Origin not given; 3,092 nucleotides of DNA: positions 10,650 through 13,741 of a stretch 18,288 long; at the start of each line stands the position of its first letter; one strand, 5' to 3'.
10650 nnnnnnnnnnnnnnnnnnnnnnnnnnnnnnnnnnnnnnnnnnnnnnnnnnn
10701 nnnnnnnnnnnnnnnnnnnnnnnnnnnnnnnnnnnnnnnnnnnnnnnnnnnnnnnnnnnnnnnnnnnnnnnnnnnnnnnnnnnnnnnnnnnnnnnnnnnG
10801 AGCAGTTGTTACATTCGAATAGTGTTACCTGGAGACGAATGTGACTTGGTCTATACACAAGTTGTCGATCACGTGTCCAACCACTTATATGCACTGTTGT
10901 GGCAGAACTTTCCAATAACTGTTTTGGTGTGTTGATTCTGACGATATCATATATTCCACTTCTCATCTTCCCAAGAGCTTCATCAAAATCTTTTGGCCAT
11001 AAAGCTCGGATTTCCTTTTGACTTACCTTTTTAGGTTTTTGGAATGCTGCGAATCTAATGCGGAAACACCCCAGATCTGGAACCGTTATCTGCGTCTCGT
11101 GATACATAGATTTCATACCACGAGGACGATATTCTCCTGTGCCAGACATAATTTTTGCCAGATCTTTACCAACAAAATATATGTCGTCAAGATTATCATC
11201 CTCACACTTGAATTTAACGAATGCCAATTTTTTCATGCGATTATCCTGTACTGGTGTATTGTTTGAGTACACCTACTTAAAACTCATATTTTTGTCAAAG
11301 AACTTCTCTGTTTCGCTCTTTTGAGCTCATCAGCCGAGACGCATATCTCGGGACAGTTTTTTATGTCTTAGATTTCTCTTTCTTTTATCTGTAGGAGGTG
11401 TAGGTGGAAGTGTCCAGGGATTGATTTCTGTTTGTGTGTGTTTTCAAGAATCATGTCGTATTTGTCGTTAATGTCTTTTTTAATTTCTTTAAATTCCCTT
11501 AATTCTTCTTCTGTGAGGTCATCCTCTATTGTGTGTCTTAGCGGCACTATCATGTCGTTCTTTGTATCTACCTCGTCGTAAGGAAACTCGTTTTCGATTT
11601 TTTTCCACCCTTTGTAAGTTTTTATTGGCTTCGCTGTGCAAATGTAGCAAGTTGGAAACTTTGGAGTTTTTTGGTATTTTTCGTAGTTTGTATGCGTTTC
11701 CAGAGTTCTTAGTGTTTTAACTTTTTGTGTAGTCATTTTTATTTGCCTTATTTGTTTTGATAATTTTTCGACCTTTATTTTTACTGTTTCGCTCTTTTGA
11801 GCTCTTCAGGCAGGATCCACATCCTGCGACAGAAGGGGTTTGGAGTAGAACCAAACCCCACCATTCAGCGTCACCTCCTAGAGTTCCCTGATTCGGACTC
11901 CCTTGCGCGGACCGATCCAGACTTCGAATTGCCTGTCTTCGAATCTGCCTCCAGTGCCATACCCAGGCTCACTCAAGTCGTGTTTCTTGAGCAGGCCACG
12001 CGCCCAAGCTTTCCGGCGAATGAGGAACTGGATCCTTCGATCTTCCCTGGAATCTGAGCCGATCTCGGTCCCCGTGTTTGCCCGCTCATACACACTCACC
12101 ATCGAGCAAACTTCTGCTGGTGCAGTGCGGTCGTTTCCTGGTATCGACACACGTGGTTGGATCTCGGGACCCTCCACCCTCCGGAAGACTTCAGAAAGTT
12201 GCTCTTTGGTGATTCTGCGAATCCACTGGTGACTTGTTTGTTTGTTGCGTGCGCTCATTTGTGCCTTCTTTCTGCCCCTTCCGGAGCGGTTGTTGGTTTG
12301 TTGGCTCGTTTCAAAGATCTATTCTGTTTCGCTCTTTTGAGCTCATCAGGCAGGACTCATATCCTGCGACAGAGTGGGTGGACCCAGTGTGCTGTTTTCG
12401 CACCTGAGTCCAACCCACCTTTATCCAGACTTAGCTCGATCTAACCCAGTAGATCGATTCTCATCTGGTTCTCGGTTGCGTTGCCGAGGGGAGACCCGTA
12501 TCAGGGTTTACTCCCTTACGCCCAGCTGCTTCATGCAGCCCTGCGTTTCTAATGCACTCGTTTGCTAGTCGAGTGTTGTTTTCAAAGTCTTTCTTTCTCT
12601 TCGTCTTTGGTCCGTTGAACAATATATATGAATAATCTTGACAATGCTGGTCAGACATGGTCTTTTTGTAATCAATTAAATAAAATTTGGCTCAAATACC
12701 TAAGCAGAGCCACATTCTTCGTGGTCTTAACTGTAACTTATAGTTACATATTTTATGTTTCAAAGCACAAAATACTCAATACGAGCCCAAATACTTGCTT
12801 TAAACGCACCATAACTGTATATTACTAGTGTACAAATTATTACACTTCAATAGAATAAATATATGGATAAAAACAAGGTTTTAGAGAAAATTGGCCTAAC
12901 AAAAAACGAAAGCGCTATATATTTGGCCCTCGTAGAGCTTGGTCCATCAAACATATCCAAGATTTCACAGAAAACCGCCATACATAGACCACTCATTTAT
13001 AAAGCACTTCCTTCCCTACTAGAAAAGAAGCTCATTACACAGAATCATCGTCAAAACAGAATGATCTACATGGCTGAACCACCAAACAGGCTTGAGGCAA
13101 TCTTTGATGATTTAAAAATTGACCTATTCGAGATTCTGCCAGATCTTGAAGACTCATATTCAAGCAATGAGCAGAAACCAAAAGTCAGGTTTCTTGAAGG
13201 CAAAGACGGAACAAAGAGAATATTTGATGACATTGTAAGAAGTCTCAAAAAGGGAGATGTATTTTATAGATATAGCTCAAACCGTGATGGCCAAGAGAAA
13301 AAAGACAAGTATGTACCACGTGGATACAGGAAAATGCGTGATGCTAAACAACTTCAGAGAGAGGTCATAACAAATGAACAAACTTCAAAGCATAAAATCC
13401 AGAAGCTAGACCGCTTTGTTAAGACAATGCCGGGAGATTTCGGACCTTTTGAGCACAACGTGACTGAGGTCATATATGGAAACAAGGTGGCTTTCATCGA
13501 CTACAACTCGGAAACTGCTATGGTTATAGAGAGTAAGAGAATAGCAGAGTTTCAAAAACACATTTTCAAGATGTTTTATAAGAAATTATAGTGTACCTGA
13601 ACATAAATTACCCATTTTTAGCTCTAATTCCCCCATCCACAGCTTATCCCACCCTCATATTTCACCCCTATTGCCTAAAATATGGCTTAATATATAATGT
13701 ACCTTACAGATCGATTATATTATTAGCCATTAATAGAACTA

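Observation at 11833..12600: A roughly 770-nt GC-rich, hairpin-saturated block in an AT-rich genome: candidate large structured RNA of unknown class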

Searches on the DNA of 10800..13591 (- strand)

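Call 5: search_rna_families(source=window, start=10800, end=13000, threshold=evalue, max_evalue=10, show_alignments=6)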
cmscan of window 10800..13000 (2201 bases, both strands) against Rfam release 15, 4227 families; matches with E-value up to 10: 5.
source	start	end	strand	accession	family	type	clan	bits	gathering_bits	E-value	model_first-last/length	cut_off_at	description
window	12321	12375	-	RF00008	Hammerhead_3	Gene; ribozyme;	CL00010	45.7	48.5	2.9e-08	1-54/54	no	Hammerhead ribozyme (type III)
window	11781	11835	-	RF00008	Hammerhead_3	Gene; ribozyme;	CL00010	38.1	48.5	4.1e-06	1-54/54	no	Hammerhead ribozyme (type III)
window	11305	11359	-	RF00008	Hammerhead_3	Gene; ribozyme;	CL00010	35.1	48.5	2.8e-05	1-54/54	no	Hammerhead ribozyme (type III)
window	11833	11879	-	RF02596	cyano_het_sRNA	Gene; sRNA;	-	20.6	35.7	0.51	1-56/56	no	Cyanobacteria heterocyst sRNA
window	11834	11859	+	RF02596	cyano_het_sRNA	Gene; sRNA;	-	17.1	35.7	3.5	29-54/56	no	Cyanobacteria heterocyst sRNA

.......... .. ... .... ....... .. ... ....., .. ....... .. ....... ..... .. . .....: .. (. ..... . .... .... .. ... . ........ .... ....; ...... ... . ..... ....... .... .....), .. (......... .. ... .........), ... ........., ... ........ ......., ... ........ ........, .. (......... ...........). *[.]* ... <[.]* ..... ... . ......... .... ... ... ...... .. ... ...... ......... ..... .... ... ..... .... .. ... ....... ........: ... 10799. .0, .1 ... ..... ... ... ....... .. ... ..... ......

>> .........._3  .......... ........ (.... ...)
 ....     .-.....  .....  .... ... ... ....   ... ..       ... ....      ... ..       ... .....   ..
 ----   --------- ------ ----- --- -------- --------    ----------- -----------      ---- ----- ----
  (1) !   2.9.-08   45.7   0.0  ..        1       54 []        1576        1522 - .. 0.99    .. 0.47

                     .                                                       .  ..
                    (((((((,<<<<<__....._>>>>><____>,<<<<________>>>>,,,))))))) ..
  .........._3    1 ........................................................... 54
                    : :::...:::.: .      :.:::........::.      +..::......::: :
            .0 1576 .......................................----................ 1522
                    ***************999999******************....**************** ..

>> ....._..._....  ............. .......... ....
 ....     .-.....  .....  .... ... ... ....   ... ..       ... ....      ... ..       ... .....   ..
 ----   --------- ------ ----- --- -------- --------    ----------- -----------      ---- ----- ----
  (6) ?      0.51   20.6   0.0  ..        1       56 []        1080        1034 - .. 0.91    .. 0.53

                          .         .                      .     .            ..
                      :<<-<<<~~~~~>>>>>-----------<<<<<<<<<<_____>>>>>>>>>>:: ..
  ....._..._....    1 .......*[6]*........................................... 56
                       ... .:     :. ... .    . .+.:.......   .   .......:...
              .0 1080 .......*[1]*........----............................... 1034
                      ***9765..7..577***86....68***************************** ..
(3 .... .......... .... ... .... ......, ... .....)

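Call 40: search_rna_families(sources=[L117, L118, L119, L120, L121, L122], threshold=evalue, max_evalue=0.1)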
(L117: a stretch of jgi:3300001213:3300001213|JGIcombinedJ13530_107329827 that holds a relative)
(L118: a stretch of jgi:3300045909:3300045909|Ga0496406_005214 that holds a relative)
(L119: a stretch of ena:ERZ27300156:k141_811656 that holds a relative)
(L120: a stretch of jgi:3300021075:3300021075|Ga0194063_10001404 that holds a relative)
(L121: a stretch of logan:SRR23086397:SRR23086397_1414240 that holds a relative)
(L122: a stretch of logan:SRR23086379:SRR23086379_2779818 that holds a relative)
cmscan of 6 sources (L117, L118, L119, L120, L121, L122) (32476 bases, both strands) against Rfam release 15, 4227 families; matches with E-value up to 0.1: 10.
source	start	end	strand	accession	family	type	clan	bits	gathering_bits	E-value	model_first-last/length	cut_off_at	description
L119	5850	5905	+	RF00008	Hammerhead_3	Gene; ribozyme;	CL00010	48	48.5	9.7e-08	1-54/54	no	Hammerhead ribozyme (type III)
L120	4215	4270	+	RF00008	Hammerhead_3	Gene; ribozyme;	CL00010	48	48.5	9.7e-08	1-54/54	no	Hammerhead ribozyme (type III)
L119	2220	2274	+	RF00008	Hammerhead_3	Gene; ribozyme;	CL00010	41.6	48.5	6.2e-06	1-54/54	no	Hammerhead ribozyme (type III)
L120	585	639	+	RF00008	Hammerhead_3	Gene; ribozyme;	CL00010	41.6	48.5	6.2e-06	1-54/54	no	Hammerhead ribozyme (type III)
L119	6903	6958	+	RF00008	Hammerhead_3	Gene; ribozyme;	CL00010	41.3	48.5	7.6e-06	1-54/54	no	Hammerhead ribozyme (type III)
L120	5268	5323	+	RF00008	Hammerhead_3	Gene; ribozyme;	CL00010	41.3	48.5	7.6e-06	1-54/54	no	Hammerhead ribozyme (type III)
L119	4015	4069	+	RF00008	Hammerhead_3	Gene; ribozyme;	CL00010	40.3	48.5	1.4e-05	1-54/54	no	Hammerhead ribozyme (type III)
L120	2380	2434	+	RF00008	Hammerhead_3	Gene; ribozyme;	CL00010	40.3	48.5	1.4e-05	1-54/54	no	Hammerhead ribozyme (type III)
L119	2724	2788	+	RF02275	Hammerhead_HH9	Gene; ribozyme;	CL00010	24.8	52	0.043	1-77/77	no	Hammerhead ribozyme HH9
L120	1089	1153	+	RF02275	Hammerhead_HH9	Gene; ribozyme;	CL00010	24.8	52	0.043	1-77/77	no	Hammerhead ribozyme HH9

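Call 52: search_rna_families(sources=[L123, L124, L125, L127, L129, L130, L131, L133, L134], threshold=evalue, max_evalue=0.5)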
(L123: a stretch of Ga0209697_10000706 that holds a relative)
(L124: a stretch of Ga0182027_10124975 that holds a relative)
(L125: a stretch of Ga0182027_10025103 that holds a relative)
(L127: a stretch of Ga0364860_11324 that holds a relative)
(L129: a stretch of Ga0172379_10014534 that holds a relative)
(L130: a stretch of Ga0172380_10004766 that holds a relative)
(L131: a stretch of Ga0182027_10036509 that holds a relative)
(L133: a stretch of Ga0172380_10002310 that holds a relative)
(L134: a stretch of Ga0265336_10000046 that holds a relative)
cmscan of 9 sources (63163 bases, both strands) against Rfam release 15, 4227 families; matches with E-value up to 0.5: 29.
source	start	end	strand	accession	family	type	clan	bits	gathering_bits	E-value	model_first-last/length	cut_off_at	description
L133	7506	7578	+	RF00005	tRNA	Gene; tRNA;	CL00001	75.7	29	8.5e-15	1-71/71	no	tRNA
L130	6716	6786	-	RF00005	tRNA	Gene; tRNA;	CL00001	73.7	29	3e-14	1-71/71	no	tRNA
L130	8411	8484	-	RF00005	tRNA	Gene; tRNA;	CL00001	73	29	4.5e-14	1-71/71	no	tRNA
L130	8275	8345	-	RF00005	tRNA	Gene; tRNA;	CL00001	72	29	8.6e-14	1-71/71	no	tRNA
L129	3865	3935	-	RF00005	tRNA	Gene; tRNA;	CL00001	69.3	29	4.8e-13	1-71/71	no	tRNA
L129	4701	4772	+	RF00005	tRNA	Gene; tRNA;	CL00001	68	29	1.1e-12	1-71/71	no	tRNA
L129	2394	2466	-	RF00005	tRNA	Gene; tRNA;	CL00001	66.4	29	3.1e-12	1-71/71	no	tRNA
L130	7463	7535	-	RF00005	tRNA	Gene; tRNA;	CL00001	62.4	29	3.8e-11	1-71/71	no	tRNA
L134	7812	7896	-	RF00005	tRNA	Gene; tRNA;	CL00001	55.2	29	3.7e-09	1-71/71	no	tRNA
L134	3074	3131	-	RF03160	twister-P1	Gene; ribozyme;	CL00120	49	67.2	7.2e-08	1-68/68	no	type-P1 twister ribozyme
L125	5791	5845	-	RF00008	Hammerhead_3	Gene; ribozyme;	CL00010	47.6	48.5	2.4e-07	1-54/54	no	Hammerhead ribozyme (type III)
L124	13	68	-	RF00008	Hammerhead_3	Gene; ribozyme;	CL00010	46.4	48.5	5.1e-07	1-54/54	no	Hammerhead ribozyme (type III)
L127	2637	2691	-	RF00008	Hammerhead_3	Gene; ribozyme;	CL00010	42.7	48.5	5.7e-06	1-54/54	no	Hammerhead ribozyme (type III)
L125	999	1053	-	RF00008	Hammerhead_3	Gene; ribozyme;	CL00010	42.4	48.5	6.8e-06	1-54/54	no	Hammerhead ribozyme (type III)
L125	784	838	-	RF00008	Hammerhead_3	Gene; ribozyme;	CL00010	42.3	48.5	7.5e-06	1-54/54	no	Hammerhead ribozyme (type III)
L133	7506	7579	-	RF04354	Plastid-ycf2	Cis-reg;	-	42.1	65.7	1.7e-05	1-75/75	no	Plastid-ycf2 5UTR RNA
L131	3054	3109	-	RF00008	Hammerhead_3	Gene; ribozyme;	CL00010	41.6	48.5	1.2e-05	1-54/54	no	Hammerhead ribozyme (type III)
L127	3200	3257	-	RF00008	Hammerhead_3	Gene; ribozyme;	CL00010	40.2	48.5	3e-05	1-54/54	no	Hammerhead ribozyme (type III)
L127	1001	1055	-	RF00008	Hammerhead_3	Gene; ribozyme;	CL00010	38.2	48.5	0.00011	1-54/54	no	Hammerhead ribozyme (type III)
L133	2157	2223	-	RF00008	Hammerhead_3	Gene; ribozyme;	CL00010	36.8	48.5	0.00027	1-54/54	no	Hammerhead ribozyme (type III)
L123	3232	3286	-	RF00008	Hammerhead_3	Gene; ribozyme;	CL00010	36.4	48.5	0.00035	1-54/54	no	Hammerhead ribozyme (type III)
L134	2591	2669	-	RF00008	Hammerhead_3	Gene; ribozyme;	CL00010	35.5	48.5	0.00065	1-54/54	no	Hammerhead ribozyme (type III)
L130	1705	1768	+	RF01689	AdoCbl-II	Cis-reg; riboswitch;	CL00101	35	36.5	0.00016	1-81/81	no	AdoCbl-II (Cobalamin/B12) riboswitch aptamer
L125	1582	1632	-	RF00008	Hammerhead_3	Gene; ribozyme;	CL00010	34.6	48.5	0.0011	1-54/54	no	Hammerhead ribozyme (type III)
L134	514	568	-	RF00008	Hammerhead_3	Gene; ribozyme;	CL00010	34.4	48.5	0.0013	1-54/54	no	Hammerhead ribozyme (type III)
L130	8410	8484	+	RF04354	Plastid-ycf2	Cis-reg;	-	31.2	65.7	0.017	1-75/75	no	Plastid-ycf2 5UTR RNA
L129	4701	4773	-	RF04354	Plastid-ycf2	Cis-reg;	-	26.6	65.7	0.3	1-75/75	no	Plastid-ycf2 5UTR RNA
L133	1694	1737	-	RF00008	Hammerhead_3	Gene; ribozyme;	CL00010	25.5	48.5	0.44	1-54/54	no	Hammerhead ribozyme (type III)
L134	7812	7855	+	RF04351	Plastid-psbl-rps4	Cis-reg;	-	25.5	68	0.47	1-53/53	no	Plastid-psbl-rps4 3UTR RNA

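Call 57: build_rna_model(alignment_id=A4, structure=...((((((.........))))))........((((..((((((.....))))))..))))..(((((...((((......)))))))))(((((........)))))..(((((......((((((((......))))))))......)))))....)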
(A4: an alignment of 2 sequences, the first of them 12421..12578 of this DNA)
Model R1 built from alignment A4 (2 sequences, 158 columns); structure: as given.
model positions 158; base pairs 43; branch points 4; effective number of sequences 0.71; information 0.589 bits per position. Calibrated on 0.2 Mb of random sequence (short: E-values are rough).
structure used (alignment columns):
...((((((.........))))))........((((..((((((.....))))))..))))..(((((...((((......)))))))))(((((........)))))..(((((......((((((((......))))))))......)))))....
